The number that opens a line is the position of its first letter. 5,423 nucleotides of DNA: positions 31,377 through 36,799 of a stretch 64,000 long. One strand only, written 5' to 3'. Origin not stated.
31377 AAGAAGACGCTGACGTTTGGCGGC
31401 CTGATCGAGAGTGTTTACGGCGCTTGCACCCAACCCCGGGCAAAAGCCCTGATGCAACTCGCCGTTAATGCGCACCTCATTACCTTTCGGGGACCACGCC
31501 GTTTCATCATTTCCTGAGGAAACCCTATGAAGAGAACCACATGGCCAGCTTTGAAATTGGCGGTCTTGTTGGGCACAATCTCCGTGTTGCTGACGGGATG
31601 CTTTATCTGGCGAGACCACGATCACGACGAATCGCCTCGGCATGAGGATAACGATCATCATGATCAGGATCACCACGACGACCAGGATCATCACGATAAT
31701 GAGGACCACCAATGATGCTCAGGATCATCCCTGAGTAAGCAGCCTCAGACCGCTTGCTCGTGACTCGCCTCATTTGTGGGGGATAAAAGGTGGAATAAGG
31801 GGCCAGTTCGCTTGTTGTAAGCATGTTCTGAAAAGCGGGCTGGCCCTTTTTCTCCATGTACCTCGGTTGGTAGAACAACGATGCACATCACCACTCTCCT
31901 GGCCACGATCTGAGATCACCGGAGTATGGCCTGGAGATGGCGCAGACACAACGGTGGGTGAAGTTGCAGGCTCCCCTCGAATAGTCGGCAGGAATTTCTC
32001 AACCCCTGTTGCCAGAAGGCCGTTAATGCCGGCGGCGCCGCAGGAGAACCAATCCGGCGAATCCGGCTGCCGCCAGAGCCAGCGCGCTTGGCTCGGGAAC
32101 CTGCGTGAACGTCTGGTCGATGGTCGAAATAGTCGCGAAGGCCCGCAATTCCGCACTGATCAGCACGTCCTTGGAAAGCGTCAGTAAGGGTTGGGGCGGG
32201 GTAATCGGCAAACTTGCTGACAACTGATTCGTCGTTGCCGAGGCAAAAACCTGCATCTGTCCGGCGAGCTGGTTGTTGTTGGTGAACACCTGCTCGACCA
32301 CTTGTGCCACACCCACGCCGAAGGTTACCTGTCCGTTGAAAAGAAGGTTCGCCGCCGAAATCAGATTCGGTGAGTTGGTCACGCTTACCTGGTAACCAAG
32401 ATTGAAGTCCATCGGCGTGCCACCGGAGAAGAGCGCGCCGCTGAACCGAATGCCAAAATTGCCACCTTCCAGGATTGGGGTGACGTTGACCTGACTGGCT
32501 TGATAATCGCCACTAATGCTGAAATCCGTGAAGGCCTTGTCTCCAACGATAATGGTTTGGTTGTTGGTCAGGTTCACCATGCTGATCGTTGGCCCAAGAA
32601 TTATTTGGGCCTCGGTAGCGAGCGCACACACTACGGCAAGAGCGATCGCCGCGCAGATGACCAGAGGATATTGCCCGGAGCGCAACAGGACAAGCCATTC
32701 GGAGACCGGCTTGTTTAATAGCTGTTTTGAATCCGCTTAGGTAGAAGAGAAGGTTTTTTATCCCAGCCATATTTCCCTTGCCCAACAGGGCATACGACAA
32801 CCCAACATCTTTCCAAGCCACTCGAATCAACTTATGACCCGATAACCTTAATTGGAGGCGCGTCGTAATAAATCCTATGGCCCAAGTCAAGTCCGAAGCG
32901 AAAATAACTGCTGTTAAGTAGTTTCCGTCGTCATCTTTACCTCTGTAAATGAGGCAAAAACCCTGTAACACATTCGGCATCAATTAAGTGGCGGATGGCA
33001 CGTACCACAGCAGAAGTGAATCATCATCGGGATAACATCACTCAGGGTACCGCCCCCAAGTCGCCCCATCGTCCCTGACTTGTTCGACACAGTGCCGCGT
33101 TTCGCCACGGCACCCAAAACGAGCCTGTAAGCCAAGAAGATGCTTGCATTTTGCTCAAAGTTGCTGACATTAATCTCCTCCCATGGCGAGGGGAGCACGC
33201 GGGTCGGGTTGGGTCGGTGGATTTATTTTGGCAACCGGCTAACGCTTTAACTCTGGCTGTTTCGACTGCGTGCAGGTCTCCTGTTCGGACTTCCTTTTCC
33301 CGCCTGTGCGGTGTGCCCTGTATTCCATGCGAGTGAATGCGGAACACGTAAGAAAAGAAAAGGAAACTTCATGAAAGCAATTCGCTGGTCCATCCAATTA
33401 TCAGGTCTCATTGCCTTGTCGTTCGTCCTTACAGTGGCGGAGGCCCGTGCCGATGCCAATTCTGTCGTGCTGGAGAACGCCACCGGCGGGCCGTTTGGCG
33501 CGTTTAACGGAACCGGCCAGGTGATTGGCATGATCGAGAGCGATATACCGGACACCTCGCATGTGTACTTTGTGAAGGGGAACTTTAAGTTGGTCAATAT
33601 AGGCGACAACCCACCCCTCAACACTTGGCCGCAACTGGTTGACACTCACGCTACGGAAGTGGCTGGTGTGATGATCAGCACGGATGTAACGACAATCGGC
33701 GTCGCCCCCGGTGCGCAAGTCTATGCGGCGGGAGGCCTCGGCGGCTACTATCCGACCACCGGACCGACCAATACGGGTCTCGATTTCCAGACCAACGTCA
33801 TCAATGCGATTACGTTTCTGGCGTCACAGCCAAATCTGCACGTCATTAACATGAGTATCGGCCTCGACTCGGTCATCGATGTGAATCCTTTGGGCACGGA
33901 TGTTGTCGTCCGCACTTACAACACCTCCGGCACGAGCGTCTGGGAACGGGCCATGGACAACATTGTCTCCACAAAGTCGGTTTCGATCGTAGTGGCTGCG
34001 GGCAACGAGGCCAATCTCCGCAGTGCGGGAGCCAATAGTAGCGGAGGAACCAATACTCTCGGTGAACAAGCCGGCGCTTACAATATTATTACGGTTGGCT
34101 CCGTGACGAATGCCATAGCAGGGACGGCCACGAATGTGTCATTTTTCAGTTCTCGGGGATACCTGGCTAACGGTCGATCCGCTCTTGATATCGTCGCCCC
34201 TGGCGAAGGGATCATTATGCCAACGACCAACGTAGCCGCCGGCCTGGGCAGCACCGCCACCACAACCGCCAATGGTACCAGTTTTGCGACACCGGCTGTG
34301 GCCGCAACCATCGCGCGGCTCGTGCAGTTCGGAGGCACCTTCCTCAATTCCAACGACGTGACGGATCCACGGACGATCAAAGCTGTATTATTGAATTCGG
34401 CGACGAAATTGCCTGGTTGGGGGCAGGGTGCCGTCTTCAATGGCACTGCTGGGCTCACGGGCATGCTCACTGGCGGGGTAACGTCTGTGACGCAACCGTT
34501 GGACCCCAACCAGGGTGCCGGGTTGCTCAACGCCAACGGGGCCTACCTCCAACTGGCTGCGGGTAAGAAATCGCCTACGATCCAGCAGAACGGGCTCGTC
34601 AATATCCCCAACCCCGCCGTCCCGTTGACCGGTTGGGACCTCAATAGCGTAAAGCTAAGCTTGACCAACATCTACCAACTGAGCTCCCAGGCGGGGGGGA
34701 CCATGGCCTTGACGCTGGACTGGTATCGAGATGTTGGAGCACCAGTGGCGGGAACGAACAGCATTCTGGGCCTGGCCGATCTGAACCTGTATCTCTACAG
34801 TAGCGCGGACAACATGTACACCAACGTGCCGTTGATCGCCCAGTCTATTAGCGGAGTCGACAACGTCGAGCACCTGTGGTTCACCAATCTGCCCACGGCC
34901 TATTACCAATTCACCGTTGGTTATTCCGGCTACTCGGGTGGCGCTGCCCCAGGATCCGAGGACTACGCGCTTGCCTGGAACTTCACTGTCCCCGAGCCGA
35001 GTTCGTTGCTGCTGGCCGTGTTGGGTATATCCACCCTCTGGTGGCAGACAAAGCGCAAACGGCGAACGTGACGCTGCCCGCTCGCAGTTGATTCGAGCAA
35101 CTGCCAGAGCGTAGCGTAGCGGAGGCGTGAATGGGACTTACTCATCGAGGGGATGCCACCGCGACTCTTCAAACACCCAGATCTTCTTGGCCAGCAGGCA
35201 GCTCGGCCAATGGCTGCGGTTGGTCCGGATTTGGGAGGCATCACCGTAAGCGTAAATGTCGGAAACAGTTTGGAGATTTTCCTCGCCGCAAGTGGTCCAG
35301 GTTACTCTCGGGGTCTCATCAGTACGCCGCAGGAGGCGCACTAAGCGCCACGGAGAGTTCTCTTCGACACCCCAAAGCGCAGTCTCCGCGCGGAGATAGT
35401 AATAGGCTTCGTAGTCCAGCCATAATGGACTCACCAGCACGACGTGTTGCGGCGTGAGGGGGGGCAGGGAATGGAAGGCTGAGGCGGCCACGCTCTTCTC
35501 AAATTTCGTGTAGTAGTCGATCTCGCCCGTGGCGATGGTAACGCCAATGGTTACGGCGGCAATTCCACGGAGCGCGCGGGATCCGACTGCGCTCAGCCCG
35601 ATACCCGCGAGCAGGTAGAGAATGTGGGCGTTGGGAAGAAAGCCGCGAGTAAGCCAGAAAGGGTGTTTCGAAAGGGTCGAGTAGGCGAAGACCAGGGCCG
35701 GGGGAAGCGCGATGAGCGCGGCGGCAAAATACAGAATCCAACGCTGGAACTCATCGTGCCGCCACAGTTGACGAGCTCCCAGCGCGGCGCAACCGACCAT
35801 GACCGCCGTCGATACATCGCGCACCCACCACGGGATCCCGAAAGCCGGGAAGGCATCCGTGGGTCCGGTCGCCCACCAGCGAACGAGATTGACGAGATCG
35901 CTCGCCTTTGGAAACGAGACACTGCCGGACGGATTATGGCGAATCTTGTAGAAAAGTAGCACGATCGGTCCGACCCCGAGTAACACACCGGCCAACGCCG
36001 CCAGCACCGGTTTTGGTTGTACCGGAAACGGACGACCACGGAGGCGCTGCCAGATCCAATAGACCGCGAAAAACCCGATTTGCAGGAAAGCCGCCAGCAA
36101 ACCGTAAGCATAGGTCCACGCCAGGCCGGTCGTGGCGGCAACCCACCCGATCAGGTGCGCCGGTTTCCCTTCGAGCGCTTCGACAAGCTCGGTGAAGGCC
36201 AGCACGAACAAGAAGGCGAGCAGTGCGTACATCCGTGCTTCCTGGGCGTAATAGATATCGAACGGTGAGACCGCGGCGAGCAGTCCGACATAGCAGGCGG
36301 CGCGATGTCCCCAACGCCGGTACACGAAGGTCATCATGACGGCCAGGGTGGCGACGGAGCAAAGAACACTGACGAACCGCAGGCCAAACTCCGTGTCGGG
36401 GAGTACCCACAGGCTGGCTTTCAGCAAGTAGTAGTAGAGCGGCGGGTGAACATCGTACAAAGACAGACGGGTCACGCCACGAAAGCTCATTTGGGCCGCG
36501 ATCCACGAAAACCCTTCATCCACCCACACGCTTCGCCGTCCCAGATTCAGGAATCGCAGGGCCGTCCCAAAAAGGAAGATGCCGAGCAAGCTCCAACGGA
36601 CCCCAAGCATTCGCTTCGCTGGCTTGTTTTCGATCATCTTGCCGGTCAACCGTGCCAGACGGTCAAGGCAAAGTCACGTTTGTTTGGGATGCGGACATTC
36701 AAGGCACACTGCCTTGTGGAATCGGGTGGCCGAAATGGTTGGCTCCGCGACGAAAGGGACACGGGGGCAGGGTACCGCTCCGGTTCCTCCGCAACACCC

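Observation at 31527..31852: Tiny lipoprotein with a 32-residue His/Asp-only tail and its own RBS and terminator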

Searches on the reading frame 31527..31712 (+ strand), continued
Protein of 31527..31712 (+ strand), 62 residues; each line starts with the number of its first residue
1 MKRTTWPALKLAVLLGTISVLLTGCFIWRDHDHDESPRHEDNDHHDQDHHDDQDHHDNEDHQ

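Call 67: find_encoding_contigs(protein=P0033, flank=7000, max_places=1)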
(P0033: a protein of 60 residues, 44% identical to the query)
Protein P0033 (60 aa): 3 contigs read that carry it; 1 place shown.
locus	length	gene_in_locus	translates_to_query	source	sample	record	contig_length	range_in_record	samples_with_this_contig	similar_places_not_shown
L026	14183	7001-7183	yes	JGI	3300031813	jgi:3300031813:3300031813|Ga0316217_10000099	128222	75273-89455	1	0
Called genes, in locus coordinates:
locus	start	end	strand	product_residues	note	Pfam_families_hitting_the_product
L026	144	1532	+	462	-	PF01074:Glyco_hydro_38N (weak), PF03065:Glyco_hydro_57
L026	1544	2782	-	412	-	PF07221:GlcNAc_2-epim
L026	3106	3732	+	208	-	PF07963:N_methyl, PF07596:SBP_bac_10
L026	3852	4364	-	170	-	-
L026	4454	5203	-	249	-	PF04402:SIMPL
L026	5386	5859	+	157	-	-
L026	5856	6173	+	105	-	-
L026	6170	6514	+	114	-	-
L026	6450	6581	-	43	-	-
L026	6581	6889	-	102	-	-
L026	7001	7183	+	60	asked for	-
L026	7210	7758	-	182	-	-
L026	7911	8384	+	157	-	PF01451:LMWPc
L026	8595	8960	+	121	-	-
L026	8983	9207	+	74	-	PF25182:NonGDSL (weak), PF13472:Lipase_GDSL_2 (weak)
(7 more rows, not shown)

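Call 78: search_protein_families(library=pfam, proteins=[L024:3224-3418:-, L024:2810-3142:-, L024:298-669:-, L024:1240-2220:-, L024:2340-2624:+, L024:7530-8198:-, L023:6774-7001:+], max_evalue=0.01)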
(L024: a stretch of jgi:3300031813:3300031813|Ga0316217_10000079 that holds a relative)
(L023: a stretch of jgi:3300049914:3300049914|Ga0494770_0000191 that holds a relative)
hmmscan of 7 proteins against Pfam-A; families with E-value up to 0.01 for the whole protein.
L024:3224-3418:- (64 aa): 0 families

L024:2810-3142:- (110 aa): 1 family
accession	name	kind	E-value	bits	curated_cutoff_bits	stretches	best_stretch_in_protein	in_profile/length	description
PF04972.22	BON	-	7.9e-22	77.8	27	1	41-108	1-68/69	BON domain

L024:298-669:- (123 aa): 1 family
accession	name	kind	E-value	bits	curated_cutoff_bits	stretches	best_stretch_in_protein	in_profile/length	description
PF12092.13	DUF3568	-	6.1e-13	49.4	23.2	1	10-117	17-119/124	Protein of unknown function (DUF3568)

L024:1240-2220:- (326 aa): 1 family
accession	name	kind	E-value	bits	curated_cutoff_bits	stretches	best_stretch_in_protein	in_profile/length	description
PF11453.13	DUF2950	-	7.5e-99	330.7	20.2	1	38-314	1-274/274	Protein of unknown function (DUF2950)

L024:2340-2624:+ (95 aa): 0 families

L024:7530-8198:- (222 aa): 8 families
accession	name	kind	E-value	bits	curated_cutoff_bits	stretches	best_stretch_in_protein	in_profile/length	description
PF00072.30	Response_reg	-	6.7e-28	97.5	30.2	1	5-117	1-111/111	Response regulator receiver domain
PF00196.25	GerE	-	5.3e-19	68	23.5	1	152-207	2-57/57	Bacterial regulatory proteins, luxR family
PF08281.18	Sigma70_r4_2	-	7.5e-06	25.9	25.7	1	146-190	4-49/54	Sigma-70, region 4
PF13384.12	HTH_23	-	1.1e-05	25.5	24.6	1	156-188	6-38/50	Homeodomain-like domain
PF02796.21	HTH_7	-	0.00066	20.2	23.8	1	158-184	12-38/45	Helix-turn-helix domain of resolvase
PF13518.12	HTH_28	-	0.0016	18.9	25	1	158-188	3-33/52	Helix-turn-helix domain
PF04545.22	Sigma70_r4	-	0.0055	16.6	24.1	0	151-188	3-41/50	Sigma-70, region 4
PF13551.12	HTH_29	-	0.0088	16.5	28.1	0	159-189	3-34/64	Winged helix-turn helix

L023:6774-7001:+ (76 aa): 0 families

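Call 84: search_protein_families(library=pfam, alignment_id=A4, max_evalue=1)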
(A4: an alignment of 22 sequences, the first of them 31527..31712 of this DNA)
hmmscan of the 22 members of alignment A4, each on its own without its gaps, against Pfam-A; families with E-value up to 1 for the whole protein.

A. member 1, window:31527-31712:+ (62 aa): 1 family
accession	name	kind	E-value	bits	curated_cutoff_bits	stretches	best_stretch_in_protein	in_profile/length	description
PF23238.1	DUF7068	-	0.095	13.3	27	1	18-58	23-59/65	Domain of unknown function (DUF7068)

B. families by the number of members that match (of 22 scanned): 10 families
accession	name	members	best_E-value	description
PF10986.14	ZrgA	4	0.009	ZrgA family zinc uptake protein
PF15144.11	DUF4576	4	0.058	Domain of unknown function (DUF4576)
PF09534.15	Trp_oprn_chp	3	0.0056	Tryptophan-associated transmembrane protein (Trp_oprn_chp)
PF24841.1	DUF7719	2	0.092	Domain of unknown function (DUF7719)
PF02950.22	Conotoxin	1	0.09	Conotoxin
PF23238.1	DUF7068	1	0.095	Domain of unknown function (DUF7068)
PF15345.11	TMEM51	1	0.2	Transmembrane protein 51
PF17259.7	DUF5325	1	0.22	Family of unknown function (DUF5325)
PF24394.1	TMEM62_C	1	0.3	TMEM62 C-terminal domain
PF20487.3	DUF6726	1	0.59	Family of unknown function (DUF6726)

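Call 85: search_protein_families(library=ncbifam, alignment_id=A4, max_evalue=1)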
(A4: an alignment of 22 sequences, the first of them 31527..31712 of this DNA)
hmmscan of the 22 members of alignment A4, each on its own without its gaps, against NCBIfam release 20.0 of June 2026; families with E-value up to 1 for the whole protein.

A. member 1, window:31527-31712:+ (62 aa): 4 families
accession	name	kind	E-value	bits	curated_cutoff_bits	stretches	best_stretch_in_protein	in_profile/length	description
NF007454.0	PRK10019.1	subfamily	0.009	15.2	195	1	16-61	94-144/283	nickel/cobalt efflux transporter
NF045938.1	MAG3960_fam_LP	equivalog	0.052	12.4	100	1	10-60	8-59/496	MAG3960 family lipoprotein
NF033827.1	CDF_efflux_DmeF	equivalog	0.072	12.5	250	1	20-61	132-176/309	CDF family Co(II)/Ni(II) efflux transporter DmeF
NF007091.2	PRK09545.1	equivalog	0.22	10.6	268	1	29-60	115-148/318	zinc ABC transporter substrate-binding protein ZnuA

B. families by the number of members that match (of 22 scanned): 15 families
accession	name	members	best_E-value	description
NF007091.2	PRK09545.1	12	0.046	zinc ABC transporter substrate-binding protein ZnuA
NF033827.1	CDF_efflux_DmeF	11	0.0086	CDF family Co(II)/Ni(II) efflux transporter DmeF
NF007454.0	PRK10019.1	7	0.0056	nickel/cobalt efflux transporter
NF047847.2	SS_mature_LptM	7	0.038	LPS translocon maturation chaperone LptM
NF007319.0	PRK09810.1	5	0.006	lipoprotein antitoxin entericidin A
NF041193.1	lipo_SP0191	4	0.051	SP0191 family lipoprotein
NF051869.1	StalkProtStpX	3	0.5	stalk-specific protein StpX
NF045938.1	MAG3960_fam_LP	2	0.052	MAG3960 family lipoprotein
NF041939.2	LsoB_effector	1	0.011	small effector protein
NF004374.0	PRK05740.1-5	1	0.027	preprotein translocase subunit SecE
NF047873.1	ZrgA_Zn_trans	1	0.038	zinc uptake protein ZrgA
NF008004.0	PRK10733.1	1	0.092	ATP-dependent zinc metalloprotease FtsH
NF005435.1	PRK07021.1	1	0.13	flagellar basal body-associated protein FliL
NF009437.0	PRK12796.1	1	0.13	EscR/YscR/HrcR family type III secretion system export apparatus protein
NF058642.1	lipo_YqiH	1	0.18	lipoprotein YqiH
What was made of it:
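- Closest known: Tiny lipoproteins LptM. Same: There are weak signal-peptide-level hits (call 85).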

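Call 92: search_solved_structures(query=L008:11107-11709:-, max_evalue=1)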
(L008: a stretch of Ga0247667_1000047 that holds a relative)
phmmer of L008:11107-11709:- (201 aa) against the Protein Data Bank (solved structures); distinct sequences matched with E-value up to 1: 0.

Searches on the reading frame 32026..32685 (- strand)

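Call 8: search_protein_families(library=pfam, proteins=[window:32026-32685:-], max_evalue=0.01)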
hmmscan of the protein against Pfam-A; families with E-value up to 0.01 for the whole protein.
window:32026-32685:- (220 aa): 1 family
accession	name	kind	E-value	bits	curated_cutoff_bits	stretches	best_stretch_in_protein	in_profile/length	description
PF07589.16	PEP-CTERM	-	5.1e-06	26.8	20.7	1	195-218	1-24/24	PEP-CTERM motif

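Call 9: search_protein_families(library=ncbifam, proteins=[window:32026-32685:-], max_evalue=0.01)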
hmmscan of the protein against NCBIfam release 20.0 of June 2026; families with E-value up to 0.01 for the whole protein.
window:32026-32685:- (220 aa): 12 families
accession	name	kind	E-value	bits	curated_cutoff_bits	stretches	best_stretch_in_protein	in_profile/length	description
NF041927.1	Xrt_dep_XDP1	equivalog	3e-06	27.4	125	1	190-219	213-242/242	exosortase-dependent surface protein XDP1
NF041538.1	PEP_EDSA_1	subfamily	5.8e-06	26.2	100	1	190-219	277-307/307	EDSAP-1 family PEP-CTERM protein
NF038118.1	PEP_CTERM_CCXG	equivalog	9.1e-06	25.5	90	1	181-219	161-199/199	CCXG family PEP-CTERM protein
NF033554.9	floc_PepA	equivalog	1.1e-05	25.4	80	1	41-219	77-260/261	flocculation-associated PEP-CTERM protein PepA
NF038125.1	PEP_CTERM_THxN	subfamily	1.6e-05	24.6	85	1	183-219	211-246/246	THxN family PEP-CTERM protein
NF038129.1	PEP_NF038129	equivalog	1.7e-05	24.7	65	1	41-219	25-194/194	NF038129 family PEP-CTERM protein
NF038124.1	PEP_CTERM_TLD_A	exception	0.0004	20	100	1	192-219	207-234/235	PEP_CTERM-anchored TLD domain-containing protein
TIGR02595.1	PEP_CTERM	domain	0.00088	19.9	16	1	196-219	1-23/24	PEP-CTERM sorting domain-containing protein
NF038126.1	PEP_CTERM_FxDxF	subfamily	0.0013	18.9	50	0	192-219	138-165/165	FxDxF family PEP-CTERM protein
NF038120.1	PEP_CTERM_QFxxD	subfamily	0.0033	17.3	80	1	193-218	190-215/215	NF038120 family PEP-CTERM protein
NF058571.1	GVDTG_CTERM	domain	0.0078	16.5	29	1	201-218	27-44/44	GVDTG sorting domain-containing protein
TIGR03901.2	MYXO-CTERM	domain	0.0089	16.4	20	0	199-219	12-33/34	MYXO-CTERM sorting domain-containing protein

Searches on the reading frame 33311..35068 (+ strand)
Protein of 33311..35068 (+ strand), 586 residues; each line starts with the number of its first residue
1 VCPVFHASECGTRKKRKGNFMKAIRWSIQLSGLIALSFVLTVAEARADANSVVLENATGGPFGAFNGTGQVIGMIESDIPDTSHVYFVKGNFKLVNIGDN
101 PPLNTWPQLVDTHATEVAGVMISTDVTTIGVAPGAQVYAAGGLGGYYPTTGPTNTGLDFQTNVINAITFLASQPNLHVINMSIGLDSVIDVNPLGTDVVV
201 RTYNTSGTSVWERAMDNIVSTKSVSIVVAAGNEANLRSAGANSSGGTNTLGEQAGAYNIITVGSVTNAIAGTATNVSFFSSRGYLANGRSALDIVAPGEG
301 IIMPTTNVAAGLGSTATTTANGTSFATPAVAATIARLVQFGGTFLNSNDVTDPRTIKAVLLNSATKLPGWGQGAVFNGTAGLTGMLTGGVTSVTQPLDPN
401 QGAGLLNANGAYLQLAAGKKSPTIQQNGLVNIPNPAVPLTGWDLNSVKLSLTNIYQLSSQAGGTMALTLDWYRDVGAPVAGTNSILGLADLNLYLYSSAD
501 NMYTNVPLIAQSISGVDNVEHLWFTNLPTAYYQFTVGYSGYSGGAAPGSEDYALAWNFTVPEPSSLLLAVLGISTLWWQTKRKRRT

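Call 8: search_protein_families(library=pfam, proteins=[window:33311-35068:+], max_evalue=0.01)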
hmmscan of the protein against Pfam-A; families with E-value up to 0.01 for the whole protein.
window:33311-35068:+ (586 aa): 2 families
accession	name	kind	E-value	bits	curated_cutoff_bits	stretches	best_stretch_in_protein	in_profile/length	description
PF00082.27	Peptidase_S8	-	4.6e-31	108.6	21.8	1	67-371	1-277/288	Subtilase family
PF07589.16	PEP-CTERM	-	0.00063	20.2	20.7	1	559-582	1-23/24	PEP-CTERM motif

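Call 9: search_protein_families(library=ncbifam, proteins=[window:33311-35068:+], max_evalue=0.01)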
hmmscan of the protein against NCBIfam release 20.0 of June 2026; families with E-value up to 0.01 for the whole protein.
window:33311-35068:+ (586 aa): 6 families
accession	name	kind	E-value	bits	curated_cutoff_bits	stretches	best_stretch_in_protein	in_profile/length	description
NF040809.1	germ_prot_CspBA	exception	3.1e-08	31.7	1250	1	255-366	401-500/1099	bifunctional germination protease/germinant receptor pseudoprotease CspBA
NF042956.1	IteS_antiphage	equivalog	3.2e-08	32.3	900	1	208-364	369-533/747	S8 family anti-phage peptidase IteS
TIGR03921.1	T7SS_mycosin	equivalog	5.4e-08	32.3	278.75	1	110-375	49-279/353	type VII secretion-associated serine protease mycosin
NF033595.1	denti_PrtP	equivalog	1.6e-05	23.7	300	1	281-368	401-482/606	dentilisin complex serine proteinase subunit PrtP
TIGR03895.1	protease_PatA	subfamily_domain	0.0038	16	421.05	1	250-365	104-201/606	PatA/PatG family cyanobactin maturation protease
TIGR02595.1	PEP_CTERM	domain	0.0051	17.6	16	1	560-585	1-24/24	PEP-CTERM sorting domain-containing protein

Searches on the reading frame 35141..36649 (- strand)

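Call 8: search_protein_families(library=pfam, proteins=[window:35141-36649:-], max_evalue=0.01)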
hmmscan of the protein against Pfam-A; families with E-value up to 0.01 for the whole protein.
window:35141-36649:- (503 aa): 1 family
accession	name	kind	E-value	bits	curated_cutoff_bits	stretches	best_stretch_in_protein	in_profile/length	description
PF13231.12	PMT_2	-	6.3e-08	33.4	26.1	1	68-229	2-157/160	Dolichyl-phosphate-mannose-protein mannosyltransferase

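Call 9: search_protein_families(library=ncbifam, proteins=[window:35141-36649:-], max_evalue=0.01)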
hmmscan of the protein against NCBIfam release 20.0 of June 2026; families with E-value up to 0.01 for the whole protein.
window:35141-36649:- (503 aa): 2 families
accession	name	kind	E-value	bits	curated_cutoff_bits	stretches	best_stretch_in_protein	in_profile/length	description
TIGR03663.1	TIGR03663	subfamily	1.5e-09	37.4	126.25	1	23-365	6-349/435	flippase activity-associated protein Agl23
NF052499.1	MnslTaseMT1671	equivalog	6.4e-09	34.8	900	1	5-374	13-368/523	mannosyltransferase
